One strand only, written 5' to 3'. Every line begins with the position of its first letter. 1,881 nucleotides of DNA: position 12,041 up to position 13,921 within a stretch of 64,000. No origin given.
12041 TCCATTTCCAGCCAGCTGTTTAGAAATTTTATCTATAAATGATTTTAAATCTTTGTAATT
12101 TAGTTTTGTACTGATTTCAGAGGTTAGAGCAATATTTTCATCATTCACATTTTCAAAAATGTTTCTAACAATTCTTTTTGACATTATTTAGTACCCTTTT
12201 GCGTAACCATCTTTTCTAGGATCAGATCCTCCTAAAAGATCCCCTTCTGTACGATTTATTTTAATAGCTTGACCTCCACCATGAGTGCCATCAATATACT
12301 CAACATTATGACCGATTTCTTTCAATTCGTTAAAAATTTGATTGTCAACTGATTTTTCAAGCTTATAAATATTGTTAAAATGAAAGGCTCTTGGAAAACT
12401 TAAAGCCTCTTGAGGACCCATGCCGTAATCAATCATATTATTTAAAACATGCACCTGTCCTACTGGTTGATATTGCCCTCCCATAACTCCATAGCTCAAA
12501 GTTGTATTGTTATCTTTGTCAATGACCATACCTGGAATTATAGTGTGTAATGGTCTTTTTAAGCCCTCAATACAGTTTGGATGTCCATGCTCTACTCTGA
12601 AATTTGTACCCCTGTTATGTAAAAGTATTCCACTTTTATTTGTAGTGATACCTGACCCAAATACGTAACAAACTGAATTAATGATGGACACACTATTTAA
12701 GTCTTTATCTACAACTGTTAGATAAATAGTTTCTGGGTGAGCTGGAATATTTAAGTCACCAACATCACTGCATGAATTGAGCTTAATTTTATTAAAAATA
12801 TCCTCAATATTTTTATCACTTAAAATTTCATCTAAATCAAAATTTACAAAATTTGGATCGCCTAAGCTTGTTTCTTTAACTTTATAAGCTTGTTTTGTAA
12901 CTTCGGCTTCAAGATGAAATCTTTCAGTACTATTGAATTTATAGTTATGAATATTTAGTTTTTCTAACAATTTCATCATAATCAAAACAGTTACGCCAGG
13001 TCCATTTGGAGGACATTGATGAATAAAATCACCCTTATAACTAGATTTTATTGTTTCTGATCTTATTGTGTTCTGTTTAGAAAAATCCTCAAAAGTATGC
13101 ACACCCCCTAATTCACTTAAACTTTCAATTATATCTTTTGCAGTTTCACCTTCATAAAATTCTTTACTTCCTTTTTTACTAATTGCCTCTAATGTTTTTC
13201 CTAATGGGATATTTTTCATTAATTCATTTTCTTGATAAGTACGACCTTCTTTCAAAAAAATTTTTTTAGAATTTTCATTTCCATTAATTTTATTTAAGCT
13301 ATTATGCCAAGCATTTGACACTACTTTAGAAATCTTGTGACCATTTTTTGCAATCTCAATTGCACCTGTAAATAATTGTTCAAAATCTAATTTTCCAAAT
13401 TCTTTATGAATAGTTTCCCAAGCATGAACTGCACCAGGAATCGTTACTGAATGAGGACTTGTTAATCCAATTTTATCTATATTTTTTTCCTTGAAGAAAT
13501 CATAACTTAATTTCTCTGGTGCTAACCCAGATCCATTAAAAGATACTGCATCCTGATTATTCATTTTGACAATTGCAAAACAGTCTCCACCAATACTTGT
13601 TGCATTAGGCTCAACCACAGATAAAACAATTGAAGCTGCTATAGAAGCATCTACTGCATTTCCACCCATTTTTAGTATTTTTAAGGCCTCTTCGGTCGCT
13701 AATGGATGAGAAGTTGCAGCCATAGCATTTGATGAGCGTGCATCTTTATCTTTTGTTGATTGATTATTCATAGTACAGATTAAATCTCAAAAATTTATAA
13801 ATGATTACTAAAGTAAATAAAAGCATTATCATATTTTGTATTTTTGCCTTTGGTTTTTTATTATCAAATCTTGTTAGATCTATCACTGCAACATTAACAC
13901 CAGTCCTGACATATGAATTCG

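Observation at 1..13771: A C2/C3 acid hub that could meet both the pyruvate and the glycine requirement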

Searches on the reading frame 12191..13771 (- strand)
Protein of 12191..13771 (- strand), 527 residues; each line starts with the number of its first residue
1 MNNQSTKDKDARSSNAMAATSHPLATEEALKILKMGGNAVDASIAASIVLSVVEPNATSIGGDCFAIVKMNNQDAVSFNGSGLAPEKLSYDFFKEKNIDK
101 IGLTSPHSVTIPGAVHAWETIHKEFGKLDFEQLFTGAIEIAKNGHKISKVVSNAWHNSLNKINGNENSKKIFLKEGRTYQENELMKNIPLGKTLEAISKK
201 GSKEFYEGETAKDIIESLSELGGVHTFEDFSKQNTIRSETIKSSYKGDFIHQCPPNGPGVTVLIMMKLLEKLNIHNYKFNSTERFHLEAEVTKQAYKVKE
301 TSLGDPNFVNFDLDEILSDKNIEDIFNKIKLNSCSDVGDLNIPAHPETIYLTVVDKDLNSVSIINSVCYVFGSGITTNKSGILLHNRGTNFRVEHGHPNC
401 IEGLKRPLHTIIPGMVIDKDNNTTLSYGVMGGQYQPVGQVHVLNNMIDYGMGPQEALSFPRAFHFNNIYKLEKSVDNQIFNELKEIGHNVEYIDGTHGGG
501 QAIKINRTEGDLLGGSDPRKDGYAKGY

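Call 5: search_protein_families(library=ncbifam, proteins=[window:12191-13771:-])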
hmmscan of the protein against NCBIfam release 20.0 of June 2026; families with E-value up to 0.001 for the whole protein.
window:12191-13771:- (527 aa): 2 families
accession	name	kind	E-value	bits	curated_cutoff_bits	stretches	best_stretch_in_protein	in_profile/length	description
TIGR00066.1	g_glut_trans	equivalog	1.2e-111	373.7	357.85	1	17-519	2-518/518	gamma-glutamyltransferase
NF007187.0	PRK09615.1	equivalog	7.7e-73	245.7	990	1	11-521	45-575/581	gamma-glutamyltransferase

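Call 6: search_protein_families(library=pfam, proteins=[window:12191-13771:-])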
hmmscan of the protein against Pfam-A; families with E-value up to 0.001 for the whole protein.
window:12191-13771:- (527 aa): 1 family
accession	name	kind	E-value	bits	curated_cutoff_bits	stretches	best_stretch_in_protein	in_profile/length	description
PF01019.26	G_glu_transpept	-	2.6e-129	432.8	27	1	31-522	2-512/512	Gamma-glutamyltranspeptidase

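Call 26: search_solved_structures(query=window:12191-13771:-, show_alignments=2, max_evalue=1e-20)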
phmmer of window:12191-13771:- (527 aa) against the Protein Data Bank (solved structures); distinct sequences matched with E-value up to 1e-20: 21.
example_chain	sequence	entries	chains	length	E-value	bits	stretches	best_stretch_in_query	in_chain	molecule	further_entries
2nlz_A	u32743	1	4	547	2.2e-73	250.9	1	13-524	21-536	Cephalosporin acylase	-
4y23_A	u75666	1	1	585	3.1e-63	217.4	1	8-526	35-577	Gamma glutamyl transpeptidase,Gamma-glutamyltranspeptidase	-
2e0w_A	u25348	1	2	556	3.9e-63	217.1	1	11-521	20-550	Gamma-glutamyltranspeptidase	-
2i3o_A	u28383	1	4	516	1.8e-55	191.7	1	10-525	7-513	Gamma-glutamyltransferase related protein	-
2nqo_A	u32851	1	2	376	4.4e-47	164.1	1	16-333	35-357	Gamma-glutamyltranspeptidase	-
2qm6_A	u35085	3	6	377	4.5e-47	164.1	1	16-333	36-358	Gamma-glutamyltranspeptidase | Gamma-glutamyltranspeptidase (Ggt) Large subunit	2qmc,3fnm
5bpk_A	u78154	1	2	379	4.6e-47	164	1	16-333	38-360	Gamma-glutamyltranspeptidase (Ggt)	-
4ott_A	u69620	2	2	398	2.3e-46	161.8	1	8-334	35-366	Gamma glutamyl transpeptidase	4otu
5y9b_A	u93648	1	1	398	4.7e-46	160.7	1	8-334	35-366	Gamma glutamyl transpeptidase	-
5xlu_A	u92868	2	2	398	4.7e-46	160.7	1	8-334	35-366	Gamma glutamyl transpeptidase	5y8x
2dbu_A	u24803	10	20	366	1.3e-42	149.4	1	11-335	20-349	Gamma-glutamyltranspeptidase | Gamma-glutamyltranspeptidase large chain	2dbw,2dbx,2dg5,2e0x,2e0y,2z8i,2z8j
3a75_A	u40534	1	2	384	3.3e-42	148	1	14-330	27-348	Gamma-glutamyltranspeptidase large chain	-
3whq_A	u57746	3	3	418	4.3e-42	147.7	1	14-330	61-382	Gamma-glutamyltranspeptidase large chain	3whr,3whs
2v36_A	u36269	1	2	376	1e-41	146.4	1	14-330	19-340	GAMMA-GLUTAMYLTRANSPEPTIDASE LARGE CHAIN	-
3g9k_L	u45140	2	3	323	3.4e-37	131.5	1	18-327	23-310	Capsule biosynthesis protein capD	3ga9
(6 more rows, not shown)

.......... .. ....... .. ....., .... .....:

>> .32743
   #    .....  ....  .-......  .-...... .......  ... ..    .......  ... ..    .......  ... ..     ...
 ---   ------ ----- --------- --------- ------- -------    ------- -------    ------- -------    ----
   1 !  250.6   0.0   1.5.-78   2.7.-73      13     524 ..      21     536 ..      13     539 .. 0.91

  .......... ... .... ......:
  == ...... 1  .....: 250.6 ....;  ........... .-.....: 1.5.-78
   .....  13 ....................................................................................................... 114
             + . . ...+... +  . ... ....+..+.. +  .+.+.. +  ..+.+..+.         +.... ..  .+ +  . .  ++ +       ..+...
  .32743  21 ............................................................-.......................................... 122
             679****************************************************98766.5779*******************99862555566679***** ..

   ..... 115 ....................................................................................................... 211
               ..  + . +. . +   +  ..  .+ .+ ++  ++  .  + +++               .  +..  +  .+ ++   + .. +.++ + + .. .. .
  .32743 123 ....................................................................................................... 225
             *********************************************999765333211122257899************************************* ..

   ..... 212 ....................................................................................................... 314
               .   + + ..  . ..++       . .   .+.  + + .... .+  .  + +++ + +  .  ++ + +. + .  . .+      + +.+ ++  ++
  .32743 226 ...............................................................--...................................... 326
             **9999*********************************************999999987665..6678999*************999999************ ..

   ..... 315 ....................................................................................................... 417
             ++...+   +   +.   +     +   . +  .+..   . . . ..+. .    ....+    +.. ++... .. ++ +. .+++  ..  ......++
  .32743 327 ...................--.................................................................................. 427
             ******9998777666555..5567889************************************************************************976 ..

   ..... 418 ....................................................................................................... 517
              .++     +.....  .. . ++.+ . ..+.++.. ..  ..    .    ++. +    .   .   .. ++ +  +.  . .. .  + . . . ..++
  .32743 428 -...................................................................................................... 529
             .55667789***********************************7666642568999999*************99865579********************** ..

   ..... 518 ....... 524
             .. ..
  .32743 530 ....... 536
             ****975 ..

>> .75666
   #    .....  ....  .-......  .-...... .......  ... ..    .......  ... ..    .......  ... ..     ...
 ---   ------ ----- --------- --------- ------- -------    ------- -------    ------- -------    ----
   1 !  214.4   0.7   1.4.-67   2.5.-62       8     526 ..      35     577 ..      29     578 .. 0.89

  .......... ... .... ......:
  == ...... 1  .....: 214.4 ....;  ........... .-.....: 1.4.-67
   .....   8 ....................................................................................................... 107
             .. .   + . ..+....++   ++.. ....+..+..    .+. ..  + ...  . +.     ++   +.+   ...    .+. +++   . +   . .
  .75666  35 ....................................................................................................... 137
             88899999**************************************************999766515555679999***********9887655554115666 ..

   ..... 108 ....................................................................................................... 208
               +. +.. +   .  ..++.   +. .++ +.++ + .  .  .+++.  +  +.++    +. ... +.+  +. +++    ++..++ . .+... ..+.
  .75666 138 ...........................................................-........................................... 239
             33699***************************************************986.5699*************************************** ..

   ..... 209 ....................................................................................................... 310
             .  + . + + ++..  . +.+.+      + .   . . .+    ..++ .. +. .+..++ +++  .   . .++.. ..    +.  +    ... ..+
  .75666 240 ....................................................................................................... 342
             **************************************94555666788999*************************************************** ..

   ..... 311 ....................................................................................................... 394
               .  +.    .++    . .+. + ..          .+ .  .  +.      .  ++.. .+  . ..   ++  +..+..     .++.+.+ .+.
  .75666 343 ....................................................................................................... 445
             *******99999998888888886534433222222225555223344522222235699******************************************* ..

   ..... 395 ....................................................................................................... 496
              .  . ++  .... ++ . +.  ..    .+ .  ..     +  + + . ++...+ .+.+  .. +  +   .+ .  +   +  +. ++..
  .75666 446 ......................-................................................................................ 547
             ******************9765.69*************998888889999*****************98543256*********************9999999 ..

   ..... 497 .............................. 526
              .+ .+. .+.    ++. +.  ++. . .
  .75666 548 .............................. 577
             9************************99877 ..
